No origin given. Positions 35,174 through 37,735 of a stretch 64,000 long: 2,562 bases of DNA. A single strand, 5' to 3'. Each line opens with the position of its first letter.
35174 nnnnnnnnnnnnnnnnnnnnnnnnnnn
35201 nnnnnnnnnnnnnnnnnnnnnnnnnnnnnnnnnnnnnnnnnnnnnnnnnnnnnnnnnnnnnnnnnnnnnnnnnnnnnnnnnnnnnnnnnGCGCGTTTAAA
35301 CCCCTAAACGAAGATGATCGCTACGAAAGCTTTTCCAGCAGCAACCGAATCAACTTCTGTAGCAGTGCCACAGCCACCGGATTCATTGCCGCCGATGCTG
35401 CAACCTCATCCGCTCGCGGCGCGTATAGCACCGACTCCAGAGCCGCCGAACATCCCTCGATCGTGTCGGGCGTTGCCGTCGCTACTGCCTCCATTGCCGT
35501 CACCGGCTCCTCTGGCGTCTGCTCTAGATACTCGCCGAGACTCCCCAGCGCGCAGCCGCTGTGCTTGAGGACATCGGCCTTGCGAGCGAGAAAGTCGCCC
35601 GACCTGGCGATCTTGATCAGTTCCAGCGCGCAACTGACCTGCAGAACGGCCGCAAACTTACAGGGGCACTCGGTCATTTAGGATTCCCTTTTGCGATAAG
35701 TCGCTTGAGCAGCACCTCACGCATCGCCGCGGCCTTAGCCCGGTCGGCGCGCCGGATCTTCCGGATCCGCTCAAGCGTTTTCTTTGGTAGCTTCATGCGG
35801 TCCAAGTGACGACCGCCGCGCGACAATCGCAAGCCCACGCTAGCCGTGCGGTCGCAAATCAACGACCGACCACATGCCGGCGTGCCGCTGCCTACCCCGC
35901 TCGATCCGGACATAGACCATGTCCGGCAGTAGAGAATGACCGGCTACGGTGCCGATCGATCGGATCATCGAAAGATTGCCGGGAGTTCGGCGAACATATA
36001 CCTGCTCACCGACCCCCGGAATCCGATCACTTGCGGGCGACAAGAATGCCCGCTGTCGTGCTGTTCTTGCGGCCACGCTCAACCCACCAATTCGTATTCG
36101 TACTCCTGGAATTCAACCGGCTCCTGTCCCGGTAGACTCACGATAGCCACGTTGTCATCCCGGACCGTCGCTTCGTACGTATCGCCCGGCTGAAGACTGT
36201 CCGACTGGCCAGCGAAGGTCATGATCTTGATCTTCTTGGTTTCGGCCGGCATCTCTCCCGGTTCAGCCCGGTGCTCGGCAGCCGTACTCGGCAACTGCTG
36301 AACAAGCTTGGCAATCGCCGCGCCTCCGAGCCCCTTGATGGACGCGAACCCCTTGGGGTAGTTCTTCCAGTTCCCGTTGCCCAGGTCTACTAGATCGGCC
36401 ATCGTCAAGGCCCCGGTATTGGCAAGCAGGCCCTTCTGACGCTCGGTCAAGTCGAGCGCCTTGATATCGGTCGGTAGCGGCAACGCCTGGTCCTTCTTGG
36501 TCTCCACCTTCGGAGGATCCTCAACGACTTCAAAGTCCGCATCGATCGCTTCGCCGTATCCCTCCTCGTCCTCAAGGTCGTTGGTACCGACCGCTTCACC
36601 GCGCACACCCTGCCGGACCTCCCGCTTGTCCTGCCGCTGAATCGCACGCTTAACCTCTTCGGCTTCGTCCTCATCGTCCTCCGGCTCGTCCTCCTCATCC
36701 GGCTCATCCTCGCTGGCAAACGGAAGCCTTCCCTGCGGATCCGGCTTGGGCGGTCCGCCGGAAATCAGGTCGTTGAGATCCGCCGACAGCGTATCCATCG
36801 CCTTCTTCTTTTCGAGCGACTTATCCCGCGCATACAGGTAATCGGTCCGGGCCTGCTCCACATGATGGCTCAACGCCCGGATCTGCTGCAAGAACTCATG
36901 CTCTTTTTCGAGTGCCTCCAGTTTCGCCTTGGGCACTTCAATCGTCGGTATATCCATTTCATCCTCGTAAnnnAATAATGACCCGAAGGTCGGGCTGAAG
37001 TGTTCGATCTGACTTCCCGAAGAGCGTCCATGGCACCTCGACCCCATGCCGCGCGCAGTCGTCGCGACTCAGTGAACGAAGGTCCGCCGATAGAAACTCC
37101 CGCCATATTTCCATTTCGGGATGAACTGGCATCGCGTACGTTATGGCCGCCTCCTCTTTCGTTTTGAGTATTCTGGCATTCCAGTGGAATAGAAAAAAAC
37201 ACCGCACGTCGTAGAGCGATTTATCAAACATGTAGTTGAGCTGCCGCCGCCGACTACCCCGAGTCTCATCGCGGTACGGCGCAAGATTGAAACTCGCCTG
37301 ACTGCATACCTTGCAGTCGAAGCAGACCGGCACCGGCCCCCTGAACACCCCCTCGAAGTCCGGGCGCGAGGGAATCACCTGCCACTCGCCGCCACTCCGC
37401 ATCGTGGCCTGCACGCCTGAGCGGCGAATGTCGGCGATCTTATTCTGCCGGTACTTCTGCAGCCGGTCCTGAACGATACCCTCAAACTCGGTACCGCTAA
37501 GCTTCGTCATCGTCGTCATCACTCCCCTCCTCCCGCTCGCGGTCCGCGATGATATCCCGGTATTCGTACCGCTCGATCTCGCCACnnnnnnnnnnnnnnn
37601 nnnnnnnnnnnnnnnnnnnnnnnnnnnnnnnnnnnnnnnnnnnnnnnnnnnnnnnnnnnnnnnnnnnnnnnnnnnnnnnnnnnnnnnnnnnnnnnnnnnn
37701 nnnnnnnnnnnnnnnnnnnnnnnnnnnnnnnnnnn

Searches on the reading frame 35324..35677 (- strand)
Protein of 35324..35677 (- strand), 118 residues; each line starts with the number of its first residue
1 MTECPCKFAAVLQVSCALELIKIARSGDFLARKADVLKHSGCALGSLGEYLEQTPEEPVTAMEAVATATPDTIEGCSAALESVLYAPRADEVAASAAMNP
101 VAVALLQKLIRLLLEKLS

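Call 7: search_protein_families(library=pfam, proteins=[window:35324-35677:-], max_evalue=0.1)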
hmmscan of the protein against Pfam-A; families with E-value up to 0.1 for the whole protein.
window:35324-35677:- (118 aa): 1 family
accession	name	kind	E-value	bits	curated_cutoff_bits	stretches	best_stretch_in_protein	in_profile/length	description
PF04219.17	DUF413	-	0.011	16.1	25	1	24-49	13-38/90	Protein of unknown function, DUF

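Call 84: search_protein_families(library=padloc, proteins=[window:35324-35677:-], max_evalue=0.01)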
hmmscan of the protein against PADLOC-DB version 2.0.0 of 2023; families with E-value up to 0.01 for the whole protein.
window:35324-35677:- (118 aa): 0 families

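Call 85: search_protein_families(library=ncbifam, proteins=[window:35324-35677:-], max_evalue=0.01)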
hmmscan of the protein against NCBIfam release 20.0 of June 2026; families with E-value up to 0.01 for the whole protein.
window:35324-35677:- (118 aa): 0 families

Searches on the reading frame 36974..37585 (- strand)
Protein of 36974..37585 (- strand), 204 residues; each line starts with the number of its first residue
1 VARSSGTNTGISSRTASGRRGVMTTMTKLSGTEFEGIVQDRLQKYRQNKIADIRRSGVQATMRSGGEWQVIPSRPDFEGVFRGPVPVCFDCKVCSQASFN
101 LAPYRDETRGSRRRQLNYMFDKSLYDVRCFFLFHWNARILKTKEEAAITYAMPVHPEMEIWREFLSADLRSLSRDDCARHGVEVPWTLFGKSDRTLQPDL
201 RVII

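Call 10: search_protein_families(library=phrogs, proteins=[window:36974-37585:-], max_evalue=0.01)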
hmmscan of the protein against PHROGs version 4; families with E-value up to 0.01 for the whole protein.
window:36974-37585:- (204 aa): 1 family
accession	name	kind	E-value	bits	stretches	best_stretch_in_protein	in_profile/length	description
phrog_843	-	DNA, RNA and nucleotide metabolism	4.8e-10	40.3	1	24-186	4-151/177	Holliday junction resolvase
